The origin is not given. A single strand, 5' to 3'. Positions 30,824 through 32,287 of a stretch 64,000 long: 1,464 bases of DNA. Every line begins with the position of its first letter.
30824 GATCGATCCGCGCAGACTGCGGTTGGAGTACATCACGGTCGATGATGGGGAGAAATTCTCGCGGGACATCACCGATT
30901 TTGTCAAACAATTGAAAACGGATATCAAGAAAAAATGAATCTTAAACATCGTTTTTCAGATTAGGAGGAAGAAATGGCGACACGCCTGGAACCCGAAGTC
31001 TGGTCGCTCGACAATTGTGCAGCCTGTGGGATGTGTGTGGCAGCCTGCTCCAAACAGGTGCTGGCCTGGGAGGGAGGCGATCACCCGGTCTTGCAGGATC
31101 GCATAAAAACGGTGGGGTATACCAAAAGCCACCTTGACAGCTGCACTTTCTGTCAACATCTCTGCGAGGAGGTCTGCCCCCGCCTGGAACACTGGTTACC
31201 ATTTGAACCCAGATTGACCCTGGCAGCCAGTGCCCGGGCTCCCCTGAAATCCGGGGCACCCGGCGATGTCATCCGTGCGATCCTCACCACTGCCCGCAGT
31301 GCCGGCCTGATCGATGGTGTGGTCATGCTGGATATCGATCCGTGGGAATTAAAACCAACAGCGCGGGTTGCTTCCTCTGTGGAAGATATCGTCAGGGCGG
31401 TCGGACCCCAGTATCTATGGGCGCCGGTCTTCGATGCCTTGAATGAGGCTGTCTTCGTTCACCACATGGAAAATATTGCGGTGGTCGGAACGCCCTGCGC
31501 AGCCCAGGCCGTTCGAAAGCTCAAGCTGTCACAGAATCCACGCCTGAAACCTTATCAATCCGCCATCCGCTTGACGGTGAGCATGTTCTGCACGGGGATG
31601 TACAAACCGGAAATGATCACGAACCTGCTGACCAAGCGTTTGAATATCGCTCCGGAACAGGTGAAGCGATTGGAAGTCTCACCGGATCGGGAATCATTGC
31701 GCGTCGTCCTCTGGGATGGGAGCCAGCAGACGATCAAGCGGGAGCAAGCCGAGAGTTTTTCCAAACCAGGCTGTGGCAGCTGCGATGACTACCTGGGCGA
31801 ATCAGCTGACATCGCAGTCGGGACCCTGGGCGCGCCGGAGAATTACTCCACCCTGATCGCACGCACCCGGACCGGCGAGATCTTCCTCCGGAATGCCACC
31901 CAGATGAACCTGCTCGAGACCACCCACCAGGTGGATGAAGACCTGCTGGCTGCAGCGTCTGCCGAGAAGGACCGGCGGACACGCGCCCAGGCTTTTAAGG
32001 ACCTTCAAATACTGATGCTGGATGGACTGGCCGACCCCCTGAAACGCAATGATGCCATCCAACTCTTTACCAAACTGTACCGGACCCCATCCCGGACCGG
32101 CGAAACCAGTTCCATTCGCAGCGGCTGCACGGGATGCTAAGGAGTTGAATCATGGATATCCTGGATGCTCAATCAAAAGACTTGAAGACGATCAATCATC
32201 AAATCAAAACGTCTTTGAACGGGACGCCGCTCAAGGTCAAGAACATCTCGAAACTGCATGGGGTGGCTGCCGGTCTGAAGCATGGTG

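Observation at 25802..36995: Eight-gene operon wiring a NuoE/NuoF (Bfu-type) module and an HdrA-MvhD fusion to an FrhB-family protein and a split GltB-like module: candidate uncharacterised electron-bifurcating oxidoreductase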

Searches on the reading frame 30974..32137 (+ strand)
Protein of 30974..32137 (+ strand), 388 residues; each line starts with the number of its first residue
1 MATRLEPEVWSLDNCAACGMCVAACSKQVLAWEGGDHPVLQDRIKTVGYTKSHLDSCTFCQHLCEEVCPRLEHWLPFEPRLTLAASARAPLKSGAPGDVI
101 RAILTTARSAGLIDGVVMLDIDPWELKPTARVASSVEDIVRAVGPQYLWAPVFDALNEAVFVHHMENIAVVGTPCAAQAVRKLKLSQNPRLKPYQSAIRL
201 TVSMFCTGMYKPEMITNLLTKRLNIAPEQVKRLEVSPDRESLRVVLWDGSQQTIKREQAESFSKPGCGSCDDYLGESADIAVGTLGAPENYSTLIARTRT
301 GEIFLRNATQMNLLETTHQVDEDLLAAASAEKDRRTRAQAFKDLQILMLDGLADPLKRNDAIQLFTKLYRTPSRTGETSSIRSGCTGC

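Call 9: search_protein_families(library=pfam, proteins=[window:30974-32137:+], max_evalue=0.001)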
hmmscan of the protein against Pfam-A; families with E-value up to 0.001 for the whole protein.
window:30974-32137:+ (388 aa): 4 families
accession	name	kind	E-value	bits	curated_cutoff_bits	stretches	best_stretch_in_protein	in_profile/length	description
PF04432.18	FrhB_FdhB_C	-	1.1e-32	113.5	23.3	1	166-318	2-146/150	Coenzyme F420 hydrogenase/dehydrogenase, beta subunit C terminus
PF04422.18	FrhB_FdhB_N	-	9e-08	32.6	22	1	83-156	2-77/78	Coenzyme F420 hydrogenase/dehydrogenase, beta subunit N-term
PF12838.12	Fer4_7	-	2.2e-06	28.5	27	1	14-69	1-49/52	4Fe-4S dicluster domain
PF13187.11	Fer4_9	-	5.1e-06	26.9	27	1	14-70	1-49/52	4Fe-4S dicluster domain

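Call 14: find_homologous_proteins(query=window:30974-32137:+, max_evalue=1e-10)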
Query window:30974-32137:+ (388 aa): 789 proteins with E <= 1e-10 among 8000 candidates; the best 120 are listed.
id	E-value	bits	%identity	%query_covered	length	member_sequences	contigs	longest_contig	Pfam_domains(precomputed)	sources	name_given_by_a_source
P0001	1.8e-250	848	95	100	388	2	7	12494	PF04432.19,PF04422.19,PF12838.13,PF13187.12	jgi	jgi:coenzyme F420 hydrogenase subunit beta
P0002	1.9e-246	835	93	100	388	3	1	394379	PF04432.19,PF04422.19,PF12838.13,PF13187.12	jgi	jgi:coenzyme F420 hydrogenase subunit beta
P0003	7.8e-236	800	88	100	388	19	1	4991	PF04432.19,PF04422.19,PF12838.13,PF13187.12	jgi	jgi:coenzyme F420-reducing hydrogenase beta subunit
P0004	6.0e-232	787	96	93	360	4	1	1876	PF04432.19,PF04422.19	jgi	jgi:coenzyme F420 hydrogenase subunit beta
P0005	1.9e-229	779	86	100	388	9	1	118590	PF04432.19,PF04422.19,PF12838.13,PF13187.12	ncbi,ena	-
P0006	7.0e-223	758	82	100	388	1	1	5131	PF04432.19,PF04422.19,PF12838.13,PF13187.12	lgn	-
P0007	8.8e-198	675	73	100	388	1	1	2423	PF04432.19,PF12838.13,PF13187.12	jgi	jgi:coenzyme F420 hydrogenase subunit beta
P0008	1.4e-197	674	74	100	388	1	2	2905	PF04432.19,PF12838.13,PF13187.12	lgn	-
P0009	5.8e-195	666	73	100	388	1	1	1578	PF04432.19,PF12838.13,PF13187.12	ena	-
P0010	2.4e-193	660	73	100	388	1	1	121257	PF04432.19,PF04422.19,PF12838.13,PF13187.12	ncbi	-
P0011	5.1e-193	659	72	100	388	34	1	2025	PF04432.19,PF12838.13,PF13187.12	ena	-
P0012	7.5e-193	659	72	100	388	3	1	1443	PF04432.19,PF12838.13,PF13187.12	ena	-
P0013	8.8e-193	658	72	100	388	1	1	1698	PF04432.19,PF12838.13,PF13187.12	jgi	jgi:coenzyme F420 hydrogenase subunit beta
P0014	4.4e-192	656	72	100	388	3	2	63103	PF04432.19,PF12838.13,PF13187.12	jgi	-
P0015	5.1e-192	656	72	100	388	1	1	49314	PF04432.19,PF12838.13,PF13187.12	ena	-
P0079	4.3e-184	630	70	100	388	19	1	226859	PF04432.19,PF12838.13,PF13534.12,PF13187.12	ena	-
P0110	4.9e-180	617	67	100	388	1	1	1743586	PF04432.19,PF12838.13,PF13187.12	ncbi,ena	-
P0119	2.8e-179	614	67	100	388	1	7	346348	PF04432.19,PF12838.13,PF13187.12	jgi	jgi:coenzyme F420 hydrogenase subunit beta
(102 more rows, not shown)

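Call 15: find_encoding_contigs(protein=P0002, flank=10000, max_places=2)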
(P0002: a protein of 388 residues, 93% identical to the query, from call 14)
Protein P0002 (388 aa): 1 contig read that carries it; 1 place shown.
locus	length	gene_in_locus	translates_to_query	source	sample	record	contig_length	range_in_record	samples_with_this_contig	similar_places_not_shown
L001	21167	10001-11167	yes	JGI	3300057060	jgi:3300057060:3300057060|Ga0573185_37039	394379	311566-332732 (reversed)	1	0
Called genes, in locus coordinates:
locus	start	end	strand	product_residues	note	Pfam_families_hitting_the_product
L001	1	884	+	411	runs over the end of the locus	PF00155:Aminotran_1_2 (weak), PF00266:Aminotran_5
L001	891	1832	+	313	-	PF13462:Thioredoxin_4, PF01323:DSBA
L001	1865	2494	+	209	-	PF00719:Pyrophosphatase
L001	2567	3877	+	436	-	PF01590:GAF, PF13185:GAF_2, PF13492:GAF_3, PF00512:HisKA, PF02518:HATPase_c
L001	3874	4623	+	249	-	PF00072:Response_reg, PF00486:Trans_reg_C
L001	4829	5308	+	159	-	PF01257:2Fe-2S_thioredx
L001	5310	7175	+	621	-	PF01257:2Fe-2S_thioredx, PF01512:Complex1_51K, PF10531:SLBB (weak), PF10589:NADH_4Fe-4S, PF12838:Fer4_7 (weak), PF13237:Fer4_10 (weak), PF00037:Fer4 (weak)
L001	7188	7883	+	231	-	PF13510:Fer2_4, PF13237:Fer4_10 (weak), PF14697:Fer4_21, PF12838:Fer4_7, PF13187:Fer4_9 (weak), PF00037:Fer4, PF12797:Fer4_2 (weak), PF12837:Fer4_6 (weak)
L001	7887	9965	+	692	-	PF07992:Pyr_redox_2 (weak), PF13738:Pyr_redox_3 (weak), PF12838:Fer4_7 (weak), PF00037:Fer4 (weak), PF13187:Fer4_9, PF13237:Fer4_10, PF14697:Fer4_21, PF02662:FlpD, +7 more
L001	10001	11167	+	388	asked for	PF12838:Fer4_7 (weak), PF13187:Fer4_9 (weak), PF04422:FrhB_FdhB_N, PF04432:FrhB_FdhB_C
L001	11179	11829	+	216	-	PF01493:GXGXG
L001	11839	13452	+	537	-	PF12838:Fer4_7 (faint), PF14697:Fer4_21 (weak), PF13187:Fer4_9 (weak), PF00037:Fer4 (weak), PF01645:Glu_synthase, PF01070:FMN_dh, PF00478:IMPDH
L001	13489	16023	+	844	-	PF01326:PPDK_N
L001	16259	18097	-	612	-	PF13520:AA_permease_2, PF00324:AA_permease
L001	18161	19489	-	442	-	PF02056:Glyco_hydro_4, PF11975:Glyco_hydro_4C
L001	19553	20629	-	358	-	PF00149:Metallophos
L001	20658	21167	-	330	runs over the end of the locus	PF00149:Metallophos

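Call 16: find_encoding_contigs(protein=P0110, flank=10000, max_places=2)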
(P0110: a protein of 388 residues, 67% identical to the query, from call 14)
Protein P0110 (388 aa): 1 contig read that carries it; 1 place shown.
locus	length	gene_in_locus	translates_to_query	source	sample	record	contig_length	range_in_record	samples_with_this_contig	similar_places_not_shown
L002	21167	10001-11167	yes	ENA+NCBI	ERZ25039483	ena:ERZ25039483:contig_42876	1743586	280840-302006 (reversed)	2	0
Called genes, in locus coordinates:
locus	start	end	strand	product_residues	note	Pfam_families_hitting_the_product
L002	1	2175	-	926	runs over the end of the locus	PF01551:Peptidase_M23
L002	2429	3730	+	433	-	PF01590:GAF, PF13185:GAF_2, PF13492:GAF_3, PF00512:HisKA, PF02518:HATPase_c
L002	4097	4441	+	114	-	PF00486:Trans_reg_C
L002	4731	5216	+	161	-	PF01257:2Fe-2S_thioredx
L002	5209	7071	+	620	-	PF01257:2Fe-2S_thioredx, PF01512:Complex1_51K, PF10531:SLBB (weak), PF10589:NADH_4Fe-4S, PF00037:Fer4, PF12837:Fer4_6 (weak), PF13187:Fer4_9, PF13237:Fer4_10, +4 more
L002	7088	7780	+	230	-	PF00111:Fer2, PF13510:Fer2_4, PF14697:Fer4_21 (weak), PF12838:Fer4_7, PF13187:Fer4_9 (weak), PF00037:Fer4 (weak), PF12837:Fer4_6 (weak)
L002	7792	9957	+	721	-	PF00890:FAD_binding_2 (weak), PF07992:Pyr_redox_2 (weak), PF13450:NAD_binding_8, PF12838:Fer4_7, PF13187:Fer4_9, PF14697:Fer4_21, PF00037:Fer4, PF02662:FlpD, +8 more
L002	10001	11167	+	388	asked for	PF12838:Fer4_7, PF13187:Fer4_9 (weak), PF04432:FrhB_FdhB_C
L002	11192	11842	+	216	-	PF01493:GXGXG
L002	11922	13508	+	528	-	PF14697:Fer4_21 (weak), PF13187:Fer4_9 (weak), PF00037:Fer4 (weak), PF01645:Glu_synthase, PF00478:IMPDH, PF01070:FMN_dh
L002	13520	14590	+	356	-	-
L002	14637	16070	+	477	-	PF01326:PPDK_N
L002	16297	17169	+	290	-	PF00753:Lactamase_B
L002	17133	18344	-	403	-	PF07690:MFS_1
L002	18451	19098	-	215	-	PF04542:Sigma70_r2, PF08281:Sigma70_r4_2, PF04545:Sigma70_r4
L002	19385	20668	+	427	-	PF25275:Golvesin_C (weak)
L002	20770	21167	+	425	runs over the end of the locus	PF03193:RsgA_GTPase (faint), PF00350:Dynamin_N (faint), PF01926:MMR_HSR1, PF02421:FeoB_N, PF00009:GTP_EFTU, PF05128:DUF697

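Call 28: find_related_loci(query=A1, collection=genome_contigs, flank=10000)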
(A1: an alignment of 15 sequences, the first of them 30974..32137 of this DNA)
Query A1 (388 aa) in genome_contigs; peptide patterns used: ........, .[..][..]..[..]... (x = any residue, [..] = any of these).
599 stretches matched a pattern (row limit reached: there are more); 43 encode a relative of the query (tblastn E <= 1e-3); 43 distinct loci.
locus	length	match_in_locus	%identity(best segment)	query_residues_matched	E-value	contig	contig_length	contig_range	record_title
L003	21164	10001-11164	87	1-388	0e+0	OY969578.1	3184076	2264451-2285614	MAG: uncultured Chloroflexia bacterium isolate MFD05674.bin.c.2 genome assembly, chromosome: 1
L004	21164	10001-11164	67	1-388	0e+0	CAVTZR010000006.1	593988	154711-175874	MAG: uncultured Chloroflexia bacterium isolate MFD04408.bin.2.195 genome assembly, contig: contig_38403, whole genome sh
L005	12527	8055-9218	70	1-388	0e+0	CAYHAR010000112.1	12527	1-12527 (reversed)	MAG TPA_asm: uncultured Anaerolineae bacterium isolate ERP119294_co1_453 genome assembly, contig: NODE_6759_length_12527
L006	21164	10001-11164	70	1-388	0e+0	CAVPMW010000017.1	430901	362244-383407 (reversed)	MAG: uncultured Chloroflexia bacterium isolate MFD10007.bin.2.126 genome assembly, contig: contig_39965, whole genome sh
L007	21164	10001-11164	65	1-388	0e+0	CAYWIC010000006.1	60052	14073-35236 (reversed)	MAG TPA_asm: uncultured Anaerolineales bacterium isolate binchicken_co65_55 genome assembly, contig: NODE_1907_length_60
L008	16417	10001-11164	65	1-388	0e+0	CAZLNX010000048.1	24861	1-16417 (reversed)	MAG TPA_asm: uncultured Anaerolineales bacterium isolate SRP077602_co5_33 genome assembly, contig: NODE_9926_length_2486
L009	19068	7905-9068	65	1-388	0e+0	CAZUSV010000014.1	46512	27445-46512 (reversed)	MAG TPA_asm: uncultured Anaerolineales bacterium isolate SRP077602_co5_397 genome assembly, contig: NODE_3722_length_465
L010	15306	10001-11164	65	1-388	0e+0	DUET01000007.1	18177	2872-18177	MAG TPA_asm: Anaerolineae bacterium isolate W1033 Contig7, whole genome shotgun sequence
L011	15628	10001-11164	66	1-388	1e-179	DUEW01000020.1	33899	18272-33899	MAG TPA_asm: Anaerolineae bacterium isolate W167 Contig20, whole genome shotgun sequence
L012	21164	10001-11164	65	1-388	2e-179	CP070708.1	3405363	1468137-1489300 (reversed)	MAG: Anaerolineaceae bacterium isolate bin52 chromosome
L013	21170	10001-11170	67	1-388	3e-179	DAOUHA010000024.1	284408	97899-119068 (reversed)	MAG TPA_asm: Longilinea sp. isolate R89_285 k165_940212, whole genome shotgun sequence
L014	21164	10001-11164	65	1-388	6e-179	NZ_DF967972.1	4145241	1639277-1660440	Longilinea arvoryzae strain KOME-1, whole genome shotgun sequence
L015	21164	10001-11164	65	1-388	1e-176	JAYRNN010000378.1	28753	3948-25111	MAG: Anaerolineales bacterium isolate XM2_XAASGE4bin.2 k141_1544714, whole genome shotgun sequence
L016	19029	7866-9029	64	1-388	3e-175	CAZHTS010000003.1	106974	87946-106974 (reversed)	MAG TPA_asm: uncultured Anaerolineaceae bacterium isolate binchicken_co20_77 genome assembly, contig: NODE_494_length_10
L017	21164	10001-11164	67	1-388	4e-175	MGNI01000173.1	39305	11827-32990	MAG: Chloroflexi bacterium RBG_16_48_8 RBG_16_scaffold_5328, whole genome shotgun sequence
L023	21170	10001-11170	52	1-388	2e-134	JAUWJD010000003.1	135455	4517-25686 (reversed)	MAG: Chloroflexota bacterium isolate CSMAG_2311 CSMAG_2311_k127_1250624_length_135455_cov_15.9569, whole genome shotgun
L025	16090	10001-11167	52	1-385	2e-132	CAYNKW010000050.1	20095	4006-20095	MAG TPA_asm: uncultured Anaerolineae bacterium isolate SRP068000_co1_68 genome assembly, contig: NODE_3680_length_20095_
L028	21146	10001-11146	51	1-382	2e-130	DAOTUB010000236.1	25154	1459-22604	MAG TPA_asm: Anaerolineae bacterium isolate F17_41 k129_2248228, whole genome shotgun sequence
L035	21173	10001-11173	46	1-388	5e-113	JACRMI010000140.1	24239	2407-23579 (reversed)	MAG: Chloroflexi bacterium isolate NC_groundwater_1903_Pr3_S2p5_53_18 SR2-18-S2p5_coassembly_scaffold_279778, whole geno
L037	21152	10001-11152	33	4-388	9e-78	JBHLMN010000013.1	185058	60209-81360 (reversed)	MAG: Promethearchaeota archaeon isolate DZ2M.341 DZ2M.341@122, whole genome shotgun sequence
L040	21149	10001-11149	34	5-388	4e-75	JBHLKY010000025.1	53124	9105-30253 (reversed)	MAG: Candidatus Hermodarchaeota archaeon isolate DZ1M.253 DZ1M.253@1695, whole genome shotgun sequence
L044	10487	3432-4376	27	5-308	1e-24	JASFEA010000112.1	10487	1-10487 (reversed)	MAG: bacterium isolate D0606M02metaG_Bin_283 D0606M02metaG_FD_scaffold_584_c1, whole genome shotgun sequence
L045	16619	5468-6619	34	4-388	2e-81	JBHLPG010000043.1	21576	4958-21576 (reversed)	MAG: Promethearchaeota archaeon isolate DZ3S.51 DZ3S.51@6714, whole genome shotgun sequence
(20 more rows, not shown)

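Call 33: search_solved_structures(query=window:30974-32137:+, max_evalue=0.001)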
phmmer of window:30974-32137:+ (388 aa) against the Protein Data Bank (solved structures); distinct sequences matched with E-value up to 0.001: 13.
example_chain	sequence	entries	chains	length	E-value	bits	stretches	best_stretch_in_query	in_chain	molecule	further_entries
8rja_E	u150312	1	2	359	4.1e-32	114.8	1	6-325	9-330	Coenzyme F420 hydrogenase/dehydrogenase, beta subunit C terminus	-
8riu_B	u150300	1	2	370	6.6e-28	101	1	5-317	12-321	Coenzyme F420 hydrogenase/dehydrogenase, beta subunit C terminus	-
9r51_B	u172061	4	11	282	2.9e-27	98.8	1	84-317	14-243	F420-reducing [NiFe]-hydrogenase from Methanothermococcus thermolithotrophicus subunit bet | F420-reducing [NiFe]-hydrogenase from Methanothermococcus thermolit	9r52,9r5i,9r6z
6qii_B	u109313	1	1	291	8.7e-27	97.3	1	87-317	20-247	Coenzyme F420 hydrogenase subunit beta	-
6qgr_B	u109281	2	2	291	1.1e-26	96.9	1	87-317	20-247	Coenzyme F420 hydrogenase subunit beta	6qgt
3zfs_C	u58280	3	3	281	3.5e-25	92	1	88-322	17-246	F420-REDUCING HYDROGENASE, SUBUNIT BETA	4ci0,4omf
7np8_A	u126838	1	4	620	5.6e-22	81.5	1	14-312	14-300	Coenzyme F420-dependent sulfite reductase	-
9tn7_A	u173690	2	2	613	1.6e-18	70.1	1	4-304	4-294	Coenzyme F420 hydrogenase/dehydrogenase beta subunit domain protein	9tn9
7npa_A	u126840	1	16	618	2.9e-18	69.3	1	14-312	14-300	Coenzyme F420-dependent sulfite reductase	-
9t1s_M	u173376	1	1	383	3.4e-08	36.1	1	84-287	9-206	formate dehydrogenase (coenzyme F420)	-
8rvu_E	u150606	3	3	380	1.1e-06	31.2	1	161-339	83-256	Formate dehydrogenase, beta subunit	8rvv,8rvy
5dqr_A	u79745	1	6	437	0.00025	23.4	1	97-317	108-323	7-hydroxymethyl chlorophyll a reductase, chloroplastic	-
7bkb_E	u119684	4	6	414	0.00094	21.5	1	91-287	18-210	Formate dehydrogenase, beta subunit (F420)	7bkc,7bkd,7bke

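Call 38: search_protein_families(library=ncbifam, proteins=[window:30974-32137:+], max_evalue=0.00001)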
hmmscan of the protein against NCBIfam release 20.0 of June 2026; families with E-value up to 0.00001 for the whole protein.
window:30974-32137:+ (388 aa): 5 families
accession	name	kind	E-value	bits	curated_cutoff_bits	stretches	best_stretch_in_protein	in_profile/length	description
NF006807.0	PRK09325.1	subfamily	3.5e-40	137.9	269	1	91-321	21-248/283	coenzyme F420-reducing hydrogenase subunit beta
TIGR03289.1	frhB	equivalog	3.8e-34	118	331.5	1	89-318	16-242/275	coenzyme F420 hydrogenase subunit beta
NF006808.0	PRK09326.1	equivalog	2.3e-30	105.6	444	1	8-316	7-303/341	F420H2 dehydrogenase subunit F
NF040616.1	F420_dehyd_FpoF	exception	3.5e-29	101.8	475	1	8-316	6-302/337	F420H2 dehydrogenase subunit FpoF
TIGR01971.1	NuoI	subfamily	2.3e-06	27.2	113.05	1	11-70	40-95/121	NADH-quinone oxidoreductase, chain I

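Call 42: search_protein_families(library=pfam, proteins=[L037:3417-4481:-, L037:4731-5990:+, L037:6006-6410:+, L037:6469-9990:+, L037:13628-14392:+, L037:14606-15865:+, L037:16130-17086:+, L045:8884-10002:+, L040:13751-14251:+, L040:14267-15145:+], max_evalue=0.0001)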
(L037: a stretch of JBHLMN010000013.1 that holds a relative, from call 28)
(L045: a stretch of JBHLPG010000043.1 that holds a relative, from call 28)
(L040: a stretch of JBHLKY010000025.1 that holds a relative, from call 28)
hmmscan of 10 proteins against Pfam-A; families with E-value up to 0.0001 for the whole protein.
L037:3417-4481:- (354 aa): 3 families
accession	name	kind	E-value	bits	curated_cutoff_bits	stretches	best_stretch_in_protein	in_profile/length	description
PF12840.13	HTH_20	-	5.5e-06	26.7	27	0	10-54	7-49/51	Helix-turn-helix domain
PF08279.18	HTH_11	-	3.9e-05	23.9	25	0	203-223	21-41/55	HTH domain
PF25213.1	HVO_A0261_N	-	6.8e-05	23.1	35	0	180-228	10-55/86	HVO_A0261 N-terminal domain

L037:4731-5990:+ (420 aa): 2 families
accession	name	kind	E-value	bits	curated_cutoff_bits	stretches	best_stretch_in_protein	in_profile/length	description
PF00208.27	ELFV_dehydrog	-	3e-41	142.2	23.4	1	185-382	1-203/241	Glutamate/Leucine/Phenylalanine/Valine dehydrogenase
PF02812.23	ELFV_dehydrog_N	-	2.6e-23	82.6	25.3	1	56-170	1-126/129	Glu/Leu/Phe/Val dehydrogenase, dimerisation domain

L037:6006-6410:+ (135 aa): 0 families

L037:6469-9990:+ (1174 aa): 26 families (the best 25 are shown)
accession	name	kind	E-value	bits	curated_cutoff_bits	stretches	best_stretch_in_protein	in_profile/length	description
PF02662.21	FlpD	-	4.3e-54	182.2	22.3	1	1033-1155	1-123/123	Methyl-viologen-reducing hydrogenase, delta subunit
PF07992.20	Pyr_redox_2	-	2.7e-27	96.4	26.1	2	607-751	3-146/291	Pyridine nucleotide-disulphide oxidoreductase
PF00037.32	Fer4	-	1.4e-23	82.1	21.1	2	114-134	2-22/24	4Fe-4S binding domain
PF12837.12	Fer4_6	-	7.2e-21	73.5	25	3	159-182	1-24/24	4Fe-4S binding domain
PF12838.12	Fer4_7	-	8e-17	61.9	27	0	103-134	28-52/52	4Fe-4S dicluster domain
PF13450.12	NAD_binding_8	-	1.7e-15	57.5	21.9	1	609-646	1-38/68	NAD(P)-binding Rossmann-like domain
PF14697.11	Fer4_21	-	9.2e-15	55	35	1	951-1006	1-59/59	4Fe-4S dicluster domain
PF12831.13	FAD_oxidored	-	1e-14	55.1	27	2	608-647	3-41/416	FAD dependent oxidoreductase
PF12797.12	Fer4_2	-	9.7e-14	50.7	24.5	1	113-132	3-22/22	4Fe-4S binding domain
PF13237.11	Fer4_10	-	1.5e-13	50.9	25.5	2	953-1000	4-53/53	4Fe-4S dicluster domain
PF00890.30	FAD_binding_2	-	7.1e-12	45.7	20.4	1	607-641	2-36/414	FAD binding domain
PF25160.1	LdpA_Fe-S-bd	-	1.2e-11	44.6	27.6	0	115-135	23-43/49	LdpA Fe-S cluster-binding domain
PF03486.20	HI0933_like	-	2.4e-11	44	50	0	20-53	3-36/244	HI0933-like protein Rossmann domain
PF13484.11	Fer4_16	-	2.6e-10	41.4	30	0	117-132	50-65/66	4Fe-4S double cluster binding domain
PF13183.11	Fer4_8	-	8.2e-10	39.5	27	1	118-178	3-65/68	4Fe-4S dicluster domain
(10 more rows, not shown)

L037:13628-14392:+ (255 aa): 0 families

L037:14606-15865:+ (420 aa): 2 families
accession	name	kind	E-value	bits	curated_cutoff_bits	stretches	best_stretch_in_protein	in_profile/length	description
PF00208.27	ELFV_dehydrog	-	5.4e-81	272.3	23.4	1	182-417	1-241/241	Glutamate/Leucine/Phenylalanine/Valine dehydrogenase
PF02812.23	ELFV_dehydrog_N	-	6.3e-54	181.6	25.3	1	36-163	1-128/129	Glu/Leu/Phe/Val dehydrogenase, dimerisation domain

L037:16130-17086:+ (319 aa): 1 family
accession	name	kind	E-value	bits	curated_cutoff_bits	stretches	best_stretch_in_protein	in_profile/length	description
PF04055.27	Radical_SAM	-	6.3e-17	62.7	29.5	1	27-181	6-157/166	Radical SAM superfamily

L045:8884-10002:+ (373 aa): 2 families
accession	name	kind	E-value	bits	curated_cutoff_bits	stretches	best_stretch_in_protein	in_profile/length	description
PF04432.18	FrhB_FdhB_C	-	5.1e-41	140.5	23.3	1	188-337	2-146/150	Coenzyme F420 hydrogenase/dehydrogenase, beta subunit C terminus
PF04422.18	FrhB_FdhB_N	-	6.1e-15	55.6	22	1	102-180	2-77/78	Coenzyme F420 hydrogenase/dehydrogenase, beta subunit N-term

L040:13751-14251:+ (167 aa): 4 families
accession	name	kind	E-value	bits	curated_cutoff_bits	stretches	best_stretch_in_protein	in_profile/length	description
PF13183.11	Fer4_8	-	7.6e-09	36.4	27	1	17-78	3-68/68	4Fe-4S dicluster domain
PF13534.11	Fer4_17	-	4.9e-08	33.8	22.2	1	19-79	2-61/61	4Fe-4S dicluster domain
PF13187.11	Fer4_9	-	7.4e-07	29.5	27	1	19-77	2-50/52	4Fe-4S dicluster domain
PF13237.11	Fer4_10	-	8e-07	29.3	25.5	1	16-75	6-53/53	4Fe-4S dicluster domain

L040:14267-15145:+ (293 aa): 1 family
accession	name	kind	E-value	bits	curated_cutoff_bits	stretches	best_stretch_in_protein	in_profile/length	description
PF02754.22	CCG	-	3.3e-29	101.3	20.6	2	152-239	2-83/85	Cysteine-rich domain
